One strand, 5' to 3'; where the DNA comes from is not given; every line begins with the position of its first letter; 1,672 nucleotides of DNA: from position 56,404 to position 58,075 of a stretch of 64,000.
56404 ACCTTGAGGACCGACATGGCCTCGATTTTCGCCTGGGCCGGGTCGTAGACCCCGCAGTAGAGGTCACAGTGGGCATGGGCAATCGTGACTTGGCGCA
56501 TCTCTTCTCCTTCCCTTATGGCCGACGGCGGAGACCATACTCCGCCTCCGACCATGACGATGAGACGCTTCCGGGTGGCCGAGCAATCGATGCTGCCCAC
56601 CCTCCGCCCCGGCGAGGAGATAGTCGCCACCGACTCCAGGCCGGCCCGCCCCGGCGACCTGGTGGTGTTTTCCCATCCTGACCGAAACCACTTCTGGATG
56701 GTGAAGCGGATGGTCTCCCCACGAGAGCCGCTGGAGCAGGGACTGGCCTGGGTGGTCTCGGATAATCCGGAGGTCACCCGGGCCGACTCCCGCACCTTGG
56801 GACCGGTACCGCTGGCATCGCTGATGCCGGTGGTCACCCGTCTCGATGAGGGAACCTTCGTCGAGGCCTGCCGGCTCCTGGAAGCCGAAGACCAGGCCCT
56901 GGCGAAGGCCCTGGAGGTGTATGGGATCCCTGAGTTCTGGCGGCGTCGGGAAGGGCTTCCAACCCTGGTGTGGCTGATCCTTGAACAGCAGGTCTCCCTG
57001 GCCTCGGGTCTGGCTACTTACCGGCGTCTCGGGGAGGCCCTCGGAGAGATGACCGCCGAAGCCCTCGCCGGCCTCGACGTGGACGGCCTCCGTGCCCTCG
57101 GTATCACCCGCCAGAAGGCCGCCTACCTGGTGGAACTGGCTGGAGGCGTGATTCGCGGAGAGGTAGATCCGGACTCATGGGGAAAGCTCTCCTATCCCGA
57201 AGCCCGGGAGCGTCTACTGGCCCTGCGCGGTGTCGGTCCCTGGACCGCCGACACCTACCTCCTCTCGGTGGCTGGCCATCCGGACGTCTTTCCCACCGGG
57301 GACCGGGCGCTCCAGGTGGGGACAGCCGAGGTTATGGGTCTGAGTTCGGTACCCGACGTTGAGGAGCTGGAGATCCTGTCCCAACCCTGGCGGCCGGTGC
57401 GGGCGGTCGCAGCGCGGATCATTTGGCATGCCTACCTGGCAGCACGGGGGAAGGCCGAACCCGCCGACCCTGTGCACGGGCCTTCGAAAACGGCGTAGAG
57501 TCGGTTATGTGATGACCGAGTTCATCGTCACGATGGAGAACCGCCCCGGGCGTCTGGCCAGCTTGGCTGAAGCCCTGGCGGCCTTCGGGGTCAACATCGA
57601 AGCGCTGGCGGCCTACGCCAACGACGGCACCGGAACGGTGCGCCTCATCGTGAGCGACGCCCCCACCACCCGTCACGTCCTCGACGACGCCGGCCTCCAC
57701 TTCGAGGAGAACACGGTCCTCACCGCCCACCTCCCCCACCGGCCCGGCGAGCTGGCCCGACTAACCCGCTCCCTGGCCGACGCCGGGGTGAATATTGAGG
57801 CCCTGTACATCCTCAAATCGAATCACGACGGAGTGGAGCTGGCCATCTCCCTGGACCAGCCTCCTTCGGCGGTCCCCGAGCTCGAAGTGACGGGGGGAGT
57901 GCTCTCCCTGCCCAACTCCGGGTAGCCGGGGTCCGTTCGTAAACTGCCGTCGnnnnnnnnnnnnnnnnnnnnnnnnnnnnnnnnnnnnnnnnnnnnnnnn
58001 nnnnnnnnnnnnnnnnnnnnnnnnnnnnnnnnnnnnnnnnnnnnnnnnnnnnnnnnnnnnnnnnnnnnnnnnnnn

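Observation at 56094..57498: Ni-SOD gene divergent from a SodX-like maturation peptidase that is fused in-frame to an AlkA-type HhH-GPD DNA-glycosylase domain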

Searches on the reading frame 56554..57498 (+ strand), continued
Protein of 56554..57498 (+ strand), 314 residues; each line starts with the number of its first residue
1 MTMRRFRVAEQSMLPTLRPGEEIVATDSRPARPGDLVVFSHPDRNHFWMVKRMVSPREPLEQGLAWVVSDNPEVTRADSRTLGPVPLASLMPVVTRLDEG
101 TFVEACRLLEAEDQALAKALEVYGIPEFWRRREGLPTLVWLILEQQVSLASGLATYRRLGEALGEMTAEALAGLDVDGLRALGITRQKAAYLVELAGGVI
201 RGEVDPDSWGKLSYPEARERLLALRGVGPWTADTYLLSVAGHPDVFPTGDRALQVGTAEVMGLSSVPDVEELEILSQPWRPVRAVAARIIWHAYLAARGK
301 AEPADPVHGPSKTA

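Call 15: find_related_loci(query=A1, collection=genome_contigs, flank=4000)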
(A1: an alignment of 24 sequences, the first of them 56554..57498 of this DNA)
Query A1 (314 aa) in genome_contigs; peptide patterns used: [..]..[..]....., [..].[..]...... (x = any residue, [..] = any of these).
600 stretches matched a pattern (row limit reached: there are more); 593 encode a relative of the query (tblastn E <= 1e-3); the best 80 are kept; 80 distinct loci.
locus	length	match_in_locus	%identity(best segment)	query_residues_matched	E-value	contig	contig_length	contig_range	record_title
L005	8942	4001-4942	57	1-307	3e-113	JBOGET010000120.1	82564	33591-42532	MAG: Acidimicrobiia bacterium isolate M3-S_metabat2.bin.293 k127_338537, whole genome shotgun sequence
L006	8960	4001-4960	58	1-312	6e-108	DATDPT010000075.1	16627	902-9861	MAG TPA_asm: Acidimicrobiia bacterium isolate SMAG_U7928 k141_3194177, whole genome shotgun sequence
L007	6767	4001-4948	55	1-309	2e-105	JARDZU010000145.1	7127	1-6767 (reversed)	MAG: Acidimicrobiia bacterium isolate C_No_T0_bin.14 scaffold_4142, whole genome shotgun sequence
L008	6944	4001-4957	56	1-313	1e-105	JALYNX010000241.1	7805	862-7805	MAG: Actinomycetota bacterium isolate DRA bin11 SD1704_k127_126529, whole genome shotgun sequence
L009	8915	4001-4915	56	1-306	2e-105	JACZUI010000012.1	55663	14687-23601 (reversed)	MAG: Acidobacteria bacterium isolate B15T1B8 B15T1B8_NODE747, whole genome shotgun sequence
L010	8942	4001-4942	54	1-307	1e-104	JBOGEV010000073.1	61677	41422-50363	MAG: Acidimicrobiia bacterium isolate M3-S_maxbin2.bin.341 k127_3707037, whole genome shotgun sequence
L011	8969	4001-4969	54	1-314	2e-103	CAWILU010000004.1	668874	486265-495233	MAG: uncultured Acidobacteriota bacterium isolate MFD05176.bin.2.204 genome assembly, contig: contig_48209, whole genome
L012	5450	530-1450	53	3-314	8e-103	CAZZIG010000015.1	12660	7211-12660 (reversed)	MAG TPA_asm: uncultured Acidimicrobiaceae bacterium isolate binchicken_co31_359 genome assembly, contig: k141_5184743, w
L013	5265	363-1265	54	1-308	4e-102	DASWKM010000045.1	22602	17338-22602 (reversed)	MAG TPA_asm: Acidimicrobiia bacterium isolate SMAG_U2922 k141_1528537, whole genome shotgun sequence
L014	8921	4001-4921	55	1-307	4e-102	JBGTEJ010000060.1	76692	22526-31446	MAG: Acidimicrobiia bacterium isolate JTS-RE164 k141_9026008, whole genome shotgun sequence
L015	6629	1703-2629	54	1-307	5e-102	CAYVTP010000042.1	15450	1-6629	MAG TPA_asm: uncultured Acidimicrobiaceae bacterium isolate SRP217488_co1_66 genome assembly, contig: NODE_2590_length_1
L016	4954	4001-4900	55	1-307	1e-101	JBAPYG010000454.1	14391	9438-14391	MAG: Acidimicrobiia bacterium isolate MFD00166_ilm_asm_bin5 k127_186695, whole genome shotgun sequence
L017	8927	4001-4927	53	1-314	5e-101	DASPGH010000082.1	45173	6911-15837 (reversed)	MAG TPA_asm: Acidimicrobiia bacterium isolate SMAG_U16446 k141_1000521, whole genome shotgun sequence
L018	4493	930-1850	53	1-307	4e-101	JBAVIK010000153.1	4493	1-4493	MAG: Acidimicrobiia bacterium isolate MFD02594_ilm_asm_bin11 k127_158246, whole genome shotgun sequence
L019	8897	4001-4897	54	1-306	7e-100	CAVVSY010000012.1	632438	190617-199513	MAG: uncultured bacterium isolate MFD02840.bin.2.66 genome assembly, contig: contig_36375, whole genome shotgun sequence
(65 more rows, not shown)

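Call 25: predict_structure(alignment_id=A2)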
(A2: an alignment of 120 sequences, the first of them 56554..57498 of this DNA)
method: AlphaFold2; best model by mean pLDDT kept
length: 314 residues; sequences in the alignment: 120
mean_pLDDT: 93.1   pTM: 0.88
mean pLDDT of the five models: 93.1, 92.9, 92.7, 92.6, 92.0
residues with pLDDT >= 90: 270; 70-90: 37; 50-70: 2; < 50: 5
segments of 3 or more residues with pLDDT < 50: 310-314
pLDDT, mean of each block of 10 residues (from residue 1): 92 95 97 97 94 95 97 91 96 96 98 98 92 92 85 93 95 96 95 97 91 93 93 92 94 96 97 97 97 95 73 33
secondary structure, 60 per line:
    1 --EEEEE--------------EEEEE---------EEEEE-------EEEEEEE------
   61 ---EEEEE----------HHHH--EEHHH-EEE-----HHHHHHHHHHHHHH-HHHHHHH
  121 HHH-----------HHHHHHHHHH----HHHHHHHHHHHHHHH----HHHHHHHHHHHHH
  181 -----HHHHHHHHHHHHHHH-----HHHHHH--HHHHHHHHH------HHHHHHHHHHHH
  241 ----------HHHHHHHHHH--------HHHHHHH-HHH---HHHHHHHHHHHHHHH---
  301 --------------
elements in order: E3-7 E22-26 E36-40 E48-54 E64-68 H79-82 E91-93 H99-112 H114-123 H135-144 H149-163 H168-180 H186-200 H206-211 H214-222 H229-240 H251-260 H269-275 H283-297
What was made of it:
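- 57469..57495 (+): Disordered C-terminal tail (................). pLDDT is below 50 for residues 310-314 (call 25).
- There is no linker, and the AF2 model is confident in a fixed inter-domain arrangement (pTM 0.88, call 25).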

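Call 27: fold_search(model_id=the predicted structure, library=pdb)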
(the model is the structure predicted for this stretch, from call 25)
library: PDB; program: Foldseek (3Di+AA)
matches with E <= 10: 467; with E <= 0.001: 127
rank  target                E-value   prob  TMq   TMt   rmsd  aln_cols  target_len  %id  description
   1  4hsb_A                6.2e-11  1.00  0.58  0.88   2.0       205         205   22  S. pombe 3-methyladenine DNA glycosylase-like protein Mag2 bound to damaged DNA (released 2013-01-23)
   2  4b21_A                1.7e-10  1.00  0.57  0.84   2.4       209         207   22  Unprecedented sculpting of DNA at abasic sites by DNA glycosylase homolog Mag2 (released 2013-01-09)
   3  4b23_A                2.2e-10  1.00  0.59  0.88   2.1       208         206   22  Unprecedented sculpting of DNA at abasic sites by DNA glycosylase homolog Mag2 (released 2013-01-09)
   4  4b22_A                5.0e-10  1.00  0.57  0.85   2.2       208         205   22  Unprecedented sculpting of DNA at abasic sites by DNA glycosylase homolog Mag2 (released 2013-01-09)
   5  3s6i_D                6.2e-10  1.00  0.55  0.81   2.2       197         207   23  Schizosaccaromyces pombe 3-methyladenine DNA glycosylase (Mag1) in complex with abasic-DNA. (released 2011-12-14)
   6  2yg8_A                1.4e-09  1.00  0.54  0.78   3.7       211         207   26  Structure of an unusual 3-Methyladenine DNA Glycosylase II (Alka) from Deinococcus radiodurans (released 2011-04-20)
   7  3s6i_A                3.5e-09  1.00  0.56  0.83   2.2       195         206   24  Schizosaccaromyces pombe 3-methyladenine DNA glycosylase (Mag1) in complex with abasic-DNA. (released 2011-12-14)
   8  2yg8_B                3.5e-09  1.00  0.54  0.79   4.2       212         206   25  Structure of an unusual 3-Methyladenine DNA Glycosylase II (Alka) from Deinococcus radiodurans (released 2011-04-20)
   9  2jhn_B                5.6e-09  1.00  0.48  0.52  13.0       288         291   20  3-methyladenine dna-glycosylase from Archaeoglobus fulgidus (released 2007-04-10)
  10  2h56_A                9.9e-09  1.00  0.54  0.75   3.2       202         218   26  Crystal structure of DNA-3-methyladenine glycosidase (10174367) from Bacillus halodurans at 2.55 A resolution (released 2006-07-25)
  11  2jhj_B                1.3e-08  1.00  0.48  0.52  12.7       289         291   19  3-methyladenine dna-glycosylase from Archaeoglobus fulgidus (released 2007-04-10)
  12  2h56_B                1.4e-08  1.00  0.52  0.72   3.5       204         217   26  Crystal structure of DNA-3-methyladenine glycosidase (10174367) from Bacillus halodurans at 2.55 A resolution (released 2006-07-25)
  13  2jhj_A                1.4e-08  1.00  0.48  0.52  12.4       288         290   19  3-methyladenine dna-glycosylase from Archaeoglobus fulgidus (released 2007-04-10)
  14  2jhn_A                1.5e-08  1.00  0.50  0.53  12.7       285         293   19  3-methyladenine dna-glycosylase from Archaeoglobus fulgidus (released 2007-04-10)
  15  1mpg_A                2.0e-07  1.00  0.48  0.53  12.7       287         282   17  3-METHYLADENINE DNA GLYCOSYLASE II FROM ESCHERICHIA COLI (released 1998-01-28)
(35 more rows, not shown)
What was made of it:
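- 56842..57468 (+): Short Mag/AlkA2-type HhH-GPD DNA glycosylase domain, residues 97-~305. The HhH hairpin G226-V-G228 starts at 57229, and the catalytic Asp250 is at codon 57301-57303. Fold TMt is 0.75-0.88 to Mag2, Mag1, DrAlkA2 and BhMag (call 27).
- On Short Mag/AlkA2 subfamily: TMt is 0.75-0.88 over 195-211 columns (call 27).
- The C-domain matches Mag2, Mag1, DrAlkA2 and BhMag at TMt 0.75-0.88 (calls 25, 27).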

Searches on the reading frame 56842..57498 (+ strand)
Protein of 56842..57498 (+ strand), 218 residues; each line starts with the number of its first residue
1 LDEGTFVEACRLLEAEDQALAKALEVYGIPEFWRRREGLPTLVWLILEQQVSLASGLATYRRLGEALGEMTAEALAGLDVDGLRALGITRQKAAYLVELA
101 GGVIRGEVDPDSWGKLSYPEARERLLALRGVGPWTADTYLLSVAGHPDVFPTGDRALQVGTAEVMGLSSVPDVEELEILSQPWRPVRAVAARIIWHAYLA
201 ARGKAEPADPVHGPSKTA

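Call 11: search_solved_structures(query=window:56842-57498:+, max_evalue=0.001, show_alignments=2)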
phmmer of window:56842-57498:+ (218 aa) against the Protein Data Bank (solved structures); distinct sequences matched with E-value up to 0.001: 11.
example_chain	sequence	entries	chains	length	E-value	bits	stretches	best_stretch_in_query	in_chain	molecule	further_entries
2h56_A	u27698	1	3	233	7.7e-16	61.6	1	11-197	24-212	DNA-3-methyladenine glycosidase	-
4hsb_A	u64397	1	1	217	1.2e-13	54.5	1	74-196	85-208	Probable DNA-3-methyladenine glycosylase 2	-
4b21_A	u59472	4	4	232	1.5e-13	54.2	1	74-196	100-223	PROBABLE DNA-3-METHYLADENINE GLYCOSYLASE 2 | MAG2, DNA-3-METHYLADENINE GLYCOSYLASE 2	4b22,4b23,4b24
2yg8_A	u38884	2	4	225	5.4e-13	52.4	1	35-197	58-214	DNA-3-methyladenine glycosidase II, putative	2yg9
3s6i_A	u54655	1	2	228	9.1e-10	41.8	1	30-198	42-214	DNA-3-methyladenine glycosylase 1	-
2jhn_A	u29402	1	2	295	2.4e-08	37.2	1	68-166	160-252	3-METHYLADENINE DNA-GLYCOSYLASE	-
2jhj_A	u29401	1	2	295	3.9e-08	36.5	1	68-166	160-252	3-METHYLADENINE DNA-GLYCOSYLASE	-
1diz_A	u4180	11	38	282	9e-05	25.5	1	70-196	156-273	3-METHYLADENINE DNA GLYCOSYLASE II | DNA-3-methyladenine glycosylase II | DNA-3-methyladenine glycosylase 2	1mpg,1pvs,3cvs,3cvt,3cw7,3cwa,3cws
3ogd_A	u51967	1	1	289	9.7e-05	25.4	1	71-196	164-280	DNA-3-methyladenine glycosylase 2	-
3oh6_A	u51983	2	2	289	0.00011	25.2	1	70-196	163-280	DNA-3-methyladenine glycosylase 2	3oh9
4ejy_A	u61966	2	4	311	0.00043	23.3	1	91-153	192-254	3-Methyladenine DNA glycosylase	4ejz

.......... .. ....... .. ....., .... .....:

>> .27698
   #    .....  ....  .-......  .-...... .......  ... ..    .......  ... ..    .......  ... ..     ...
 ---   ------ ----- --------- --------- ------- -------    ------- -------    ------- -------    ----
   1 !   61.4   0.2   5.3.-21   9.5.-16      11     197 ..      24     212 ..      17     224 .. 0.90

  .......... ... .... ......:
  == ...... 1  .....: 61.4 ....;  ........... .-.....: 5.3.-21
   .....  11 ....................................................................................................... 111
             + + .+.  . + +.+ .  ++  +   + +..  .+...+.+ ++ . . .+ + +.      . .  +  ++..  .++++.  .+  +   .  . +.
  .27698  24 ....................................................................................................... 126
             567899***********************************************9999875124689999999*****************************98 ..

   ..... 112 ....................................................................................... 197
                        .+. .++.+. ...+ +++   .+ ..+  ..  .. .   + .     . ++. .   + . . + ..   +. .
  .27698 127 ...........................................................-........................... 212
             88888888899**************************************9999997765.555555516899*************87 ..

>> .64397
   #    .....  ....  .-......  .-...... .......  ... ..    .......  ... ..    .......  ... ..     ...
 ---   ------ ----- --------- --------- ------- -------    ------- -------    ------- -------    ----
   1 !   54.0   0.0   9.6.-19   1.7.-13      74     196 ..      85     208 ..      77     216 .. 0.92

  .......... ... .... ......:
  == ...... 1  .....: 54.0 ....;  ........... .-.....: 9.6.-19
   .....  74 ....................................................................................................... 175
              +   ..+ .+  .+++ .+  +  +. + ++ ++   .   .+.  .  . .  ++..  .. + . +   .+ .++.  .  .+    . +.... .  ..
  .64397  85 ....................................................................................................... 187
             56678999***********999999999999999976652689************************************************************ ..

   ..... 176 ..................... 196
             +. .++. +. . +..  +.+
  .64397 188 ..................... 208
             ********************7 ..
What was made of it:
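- Closest known: Short AlkA/Mag-type HhH-GPD glycosylases. Same: Sequence E-values range from 7.7e-16 to 9e-10, and fold TMt is 0.75-0.88 (calls 11, 27).
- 56842..57468 (+): PDB sequence hits are 2h56 at 7.7e-16, then 4hsb, 2yg8, 3s6i and 1diz (call 11).
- On HhH-GPD DNA glycosylase superfamily: The Asp aligns with that of 2H56 (call 11).
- On Short Mag/AlkA2 subfamily: The sequence alignment covers 2H56 residues 24-212 of 233 (call 11).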

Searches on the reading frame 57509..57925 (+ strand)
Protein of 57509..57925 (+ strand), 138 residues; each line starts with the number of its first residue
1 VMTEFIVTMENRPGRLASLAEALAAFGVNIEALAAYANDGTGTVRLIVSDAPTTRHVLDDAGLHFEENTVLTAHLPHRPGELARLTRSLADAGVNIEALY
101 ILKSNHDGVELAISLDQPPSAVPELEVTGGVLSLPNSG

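Call 3: search_protein_families(library=pfam, proteins=[window:57509-57925:+], max_evalue=0.01)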
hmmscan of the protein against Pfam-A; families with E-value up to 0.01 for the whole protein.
window:57509-57925:+ (138 aa): 9 families
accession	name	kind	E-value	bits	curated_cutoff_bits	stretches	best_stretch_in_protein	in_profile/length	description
PF01842.31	ACT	-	9.3e-14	51.3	27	2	6-59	4-59/66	ACT domain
PF22629.2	ACT_AHAS_ss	-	2.1e-09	37.8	27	1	7-57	3-55/67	AHAS small subunit-like ACT domain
PF13291.12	ACT_4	-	3.2e-08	34.6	27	1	5-48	9-56/80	ACT domain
PF13840.12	ACT_7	-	1.6e-07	31.5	27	1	11-39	18-47/65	ACT domain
PF19571.5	ACT_8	-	6.6e-07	29.6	23.5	1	5-108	6-109/141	ACT domain pair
PF22468.2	ACT_9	-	4.9e-06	26.6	27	0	73-98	6-31/61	ACT domain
PF13740.12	ACT_6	-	2.4e-05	24.6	23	0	10-31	10-31/76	ACT domain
PF21086.3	ACT_PSP_2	-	0.00028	21.3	24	0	16-53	17-54/77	ACT domain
PF22190.2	TTHA0829-like_ACT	-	0.00046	20.6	27.4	0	7-45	7-42/70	TTHA0829-like ACT domain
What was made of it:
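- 57509..57925 (+): ACT-domain protein gene, 10-13 nt after the fusion stop; a conserved downstream neighbour and probably in the same operon. Pfam ACT at 9e-14 (call 3).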

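Call 4: search_protein_families(library=ncbifam, proteins=[window:57509-57925:+], max_evalue=0.01)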
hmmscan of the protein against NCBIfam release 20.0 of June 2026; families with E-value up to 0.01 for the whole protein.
window:57509-57925:+ (138 aa): 16 families
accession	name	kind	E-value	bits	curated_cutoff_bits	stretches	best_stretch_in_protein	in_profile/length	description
NF005112.0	PRK06545.2-4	subfamily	9e-09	34.8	294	1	60-123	279-341/356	prephenate dehydrogenase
NF005111.0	PRK06545.2-3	equivalog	6.9e-08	31.9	344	1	69-112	303-346/371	prephenate dehydrogenase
NF005110.0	PRK06545.2-2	equivalog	8.4e-07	28.5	385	1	54-121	340-406/423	prephenate dehydrogenase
NF006352.0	PRK08577.1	equivalog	1.1e-06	28.7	140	0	4-32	58-86/136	hypothetical protein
TIGR01327.1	PGDH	equivalog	5.6e-06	25.4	454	0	68-120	451-504/525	phosphoglycerate dehydrogenase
TIGR00656.1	asp_kin_monofn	equivalog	2.6e-05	23.4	402.25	0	70-128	271-328/407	aspartate kinase, monofunctional class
NF005109.0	PRK06545.2-1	equivalog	3.6e-05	23.1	397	0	72-106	296-330/361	prephenate dehydrogenase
NF005113.0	PRK06545.2-5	equivalog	3.8e-05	22.8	497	0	71-112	315-357/378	prephenate dehydrogenase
TIGR00119.1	acolac_sm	equivalog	5.9e-05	23.1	56.9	0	69-109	3-43/158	acetolactate synthase small subunit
NF008759.0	PRK11790.1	equivalog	0.00067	18.4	404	0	6-48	343-385/410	phosphoglycerate dehydrogenase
NF005153.0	PRK06635.1-1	equivalog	0.00071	18.7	585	0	27-117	224-314/421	aspartate kinase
NF008864.0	PRK11895.1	equivalog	0.001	18.7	119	0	6-48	7-49/164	acetolactate synthase small subunit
NF005600.0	PRK07334.1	equivalog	0.0028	16.3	496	0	71-98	334-361/408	threonine ammonia-lyase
NF005656.0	PRK07431.1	equivalog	0.0029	16.2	657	0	58-112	261-313/587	aspartate kinase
NF005160.0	PRK06635.2-4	equivalog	0.0036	16.2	657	0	9-97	265-363/392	aspartate kinase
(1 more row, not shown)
